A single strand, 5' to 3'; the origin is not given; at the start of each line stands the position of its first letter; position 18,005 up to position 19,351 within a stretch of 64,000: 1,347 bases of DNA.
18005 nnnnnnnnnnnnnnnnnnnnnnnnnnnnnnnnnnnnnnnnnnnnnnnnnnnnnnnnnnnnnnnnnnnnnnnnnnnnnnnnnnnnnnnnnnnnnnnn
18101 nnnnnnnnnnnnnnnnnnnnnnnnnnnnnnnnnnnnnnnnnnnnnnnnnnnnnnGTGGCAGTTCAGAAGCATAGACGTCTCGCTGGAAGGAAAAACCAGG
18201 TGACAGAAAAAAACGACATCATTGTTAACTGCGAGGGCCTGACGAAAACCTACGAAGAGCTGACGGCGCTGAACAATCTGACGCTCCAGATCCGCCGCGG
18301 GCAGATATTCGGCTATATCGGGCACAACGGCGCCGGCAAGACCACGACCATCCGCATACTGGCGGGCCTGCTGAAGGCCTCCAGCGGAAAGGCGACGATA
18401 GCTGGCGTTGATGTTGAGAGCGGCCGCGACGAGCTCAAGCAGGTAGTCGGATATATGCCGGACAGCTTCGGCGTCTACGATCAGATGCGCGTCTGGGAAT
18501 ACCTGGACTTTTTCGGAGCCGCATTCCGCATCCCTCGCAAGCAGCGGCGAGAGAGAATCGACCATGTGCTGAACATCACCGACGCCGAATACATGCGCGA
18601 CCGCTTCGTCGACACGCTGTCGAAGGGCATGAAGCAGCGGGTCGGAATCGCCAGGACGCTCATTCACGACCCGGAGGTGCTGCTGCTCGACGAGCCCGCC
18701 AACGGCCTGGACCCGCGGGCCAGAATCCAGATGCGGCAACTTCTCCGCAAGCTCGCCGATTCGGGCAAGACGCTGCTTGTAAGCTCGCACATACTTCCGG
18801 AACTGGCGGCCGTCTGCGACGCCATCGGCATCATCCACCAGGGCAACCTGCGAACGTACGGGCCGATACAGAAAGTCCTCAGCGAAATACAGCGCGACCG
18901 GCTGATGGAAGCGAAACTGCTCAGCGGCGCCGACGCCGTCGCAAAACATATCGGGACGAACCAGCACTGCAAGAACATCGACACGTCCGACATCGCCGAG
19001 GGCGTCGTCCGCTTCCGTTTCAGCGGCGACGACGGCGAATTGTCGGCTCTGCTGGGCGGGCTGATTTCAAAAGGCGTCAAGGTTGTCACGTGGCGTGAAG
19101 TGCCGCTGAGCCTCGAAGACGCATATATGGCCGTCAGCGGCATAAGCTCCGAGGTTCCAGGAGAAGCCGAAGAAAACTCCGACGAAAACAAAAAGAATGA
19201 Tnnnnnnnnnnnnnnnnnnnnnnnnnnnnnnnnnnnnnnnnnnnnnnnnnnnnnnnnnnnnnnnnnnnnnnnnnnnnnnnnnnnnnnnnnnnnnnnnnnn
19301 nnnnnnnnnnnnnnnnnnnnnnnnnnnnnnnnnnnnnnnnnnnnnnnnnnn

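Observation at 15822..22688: A translationally coupled four-gene operon: a 793-aa bitopic auxiliary protein, an ABC ATPase, a tandem-fused double ABC-2 permease and a secreted HEAT-repeat protein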

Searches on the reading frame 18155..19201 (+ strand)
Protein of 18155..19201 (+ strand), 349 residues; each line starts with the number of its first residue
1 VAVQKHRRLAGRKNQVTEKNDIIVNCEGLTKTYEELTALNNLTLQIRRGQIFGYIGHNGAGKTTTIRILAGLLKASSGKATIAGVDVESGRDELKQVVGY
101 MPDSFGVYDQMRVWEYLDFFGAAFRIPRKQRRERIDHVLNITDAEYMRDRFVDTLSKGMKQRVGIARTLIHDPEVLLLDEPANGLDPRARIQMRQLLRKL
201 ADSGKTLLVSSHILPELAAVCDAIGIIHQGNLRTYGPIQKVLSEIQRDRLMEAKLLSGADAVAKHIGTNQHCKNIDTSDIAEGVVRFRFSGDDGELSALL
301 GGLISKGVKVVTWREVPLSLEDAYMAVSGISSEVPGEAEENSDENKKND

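Call 8: search_protein_families(library=pfam, proteins=[window:18155-19201:+], max_evalue=0.1)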
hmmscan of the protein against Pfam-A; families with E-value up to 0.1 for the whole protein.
window:18155-19201:+ (349 aa): 6 families
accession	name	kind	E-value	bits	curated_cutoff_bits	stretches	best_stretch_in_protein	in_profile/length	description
PF00005.33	ABC_tran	-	2.3e-30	106.4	25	1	39-183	1-137/137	ABC transporter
PF13304.12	AAA_21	-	2.5e-11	44.6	27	1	154-217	237-302/304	AAA domain, putative AbiEii toxin, Type IV TA system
PF13175.12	AAA_15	-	0.00098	19.3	32.1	0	55-76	29-50/374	AAA ATPase domain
PF00448.28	SRP54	-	0.0052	16.9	22.7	1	55-87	7-39/196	SRP54-type protein, GTPase domain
PF13401.12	AAA_22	-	0.01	16.6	27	1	55-202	11-109/130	AAA domain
PF13604.12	AAA_30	-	0.059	13.5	27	0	50-81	19-49/191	AAA domain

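Call 9: search_protein_families(library=ncbifam, proteins=[window:18155-19201:+], max_evalue=0.1)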
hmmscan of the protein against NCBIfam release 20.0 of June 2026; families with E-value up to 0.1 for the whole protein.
window:18155-19201:+ (349 aa): 193 families (the best 25 are shown)
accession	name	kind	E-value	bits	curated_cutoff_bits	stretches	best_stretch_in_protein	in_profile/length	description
TIGR01188.1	drrA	subfamily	1.4e-65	221.5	312.45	1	31-329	1-302/302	daunorubicin resistance ABC transporter, ATP-binding protein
NF033858.1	ABC2_perm_RbbA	equivalog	2.4e-58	197.9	1050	1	5-263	248-506/909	ribosome-associated ATPase/putative transporter RbbA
TIGR03522.1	GldA_ABC_ATP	equivalog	5.5e-58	196.8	402.6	1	24-241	3-219/301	gliding motility-associated ABC transporter ATP-binding subunit GldA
TIGR03740.1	galliderm_ABC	subfamily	9.4e-50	169.4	309.75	1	26-236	3-206/223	lantibiotic protection ABC transporter ATP-binding subunit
NF010060.0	PRK13537.1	equivalog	6e-46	156.8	521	1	16-245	8-238/314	nodulation factor ABC transporter ATP-binding protein NodI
TIGR03864.1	PQQ_ABC_ATP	hypoth_equivalog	5.7e-43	147.1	302.25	1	24-251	2-229/236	ABC transporter, ATP-binding subunit, PQQ-dependent alcohol dehydrogenase system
NF010059.0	PRK13536.1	equivalog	1.1e-41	142.8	549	1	5-245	25-265/342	nodulation factor ABC transporter ATP-binding protein NodI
TIGR00968.1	3a0106s01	subfamily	5.9e-38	130.7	342.75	1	27-243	4-220/237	sulfate ABC transporter ATP-binding protein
TIGR01288.1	nodI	equivalog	8.5e-38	130.1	424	1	21-236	2-217/303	nodulation factor ABC transporter ATP-binding protein NodI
TIGR04406.1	LPS_export_lptB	equivalog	1.1e-37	129.6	240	1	25-245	3-226/239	LPS export ABC transporter ATP-binding protein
NF008513.0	PRK11432.1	equivalog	3.8e-37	128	496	1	21-243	4-226/351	ferric ABC transporter ATP-binding protein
TIGR01186.1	proV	subfamily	4.9e-37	127.9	326.6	1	37-243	7-219/363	betaine/proline/choline family ABC transporter ATP-binding protein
TIGR04521.1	ECF_ATPase_2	equivalog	1.8e-36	125.6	330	1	31-251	13-245/279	energy-coupling factor transporter ATPase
NF040933.2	ABC_arch_GlcV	equivalog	4.2e-36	124.6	450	1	24-244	3-232/357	glucose ABC transporter ATP-binding protein GlcV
NF008144.0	PRK10895.1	equivalog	4.3e-36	124.6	381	1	25-249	5-232/241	LPS export ABC transporter ATP-binding protein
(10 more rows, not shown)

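Call 89: search_protein_families(library=padloc, proteins=[window:18200-19201:+], max_evalue=0.001)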
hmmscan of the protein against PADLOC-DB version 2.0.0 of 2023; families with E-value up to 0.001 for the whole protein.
window:18200-19201:+ (334 aa): 13 families
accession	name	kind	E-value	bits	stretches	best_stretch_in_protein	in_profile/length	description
PDLC04135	mad3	-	1.2e-27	95.4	2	121-215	248-340/374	mads_3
PDLC04140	mad8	-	2.6e-12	44.9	1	22-204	15-239/314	mads_8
PDLC02980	AriA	-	6.4e-11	40.8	1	138-201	236-301/304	-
PDLC02914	ATPase-Toprim_I-B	-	1.3e-05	22.6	0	123-200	171-246/443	-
PDLC04175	HEC-01A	-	1.8e-05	22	0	140-195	249-305/363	-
PDLC04213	HEC-02A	-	5.2e-05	20.9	0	154-197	228-271/337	-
PDLC04164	AriA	-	0.00012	19.8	0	137-193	169-228/253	-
PDLC03878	NsnB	-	0.00014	19.8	0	155-197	234-276/345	-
PDLC02979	AriA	-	0.00024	19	0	40-61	29-50/373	-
PDLC04214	HEC-02A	-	0.00036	17.9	0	153-197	228-277/338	-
PDLC04541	PDC-M25A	-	0.0004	17.6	0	141-197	252-305/380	-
PDLC04182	HEC-01A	-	0.0005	17.1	0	122-197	268-346/406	-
PDLC00075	GajA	-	0.00065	16.3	0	23-63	13-51/536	AAA ATPase domain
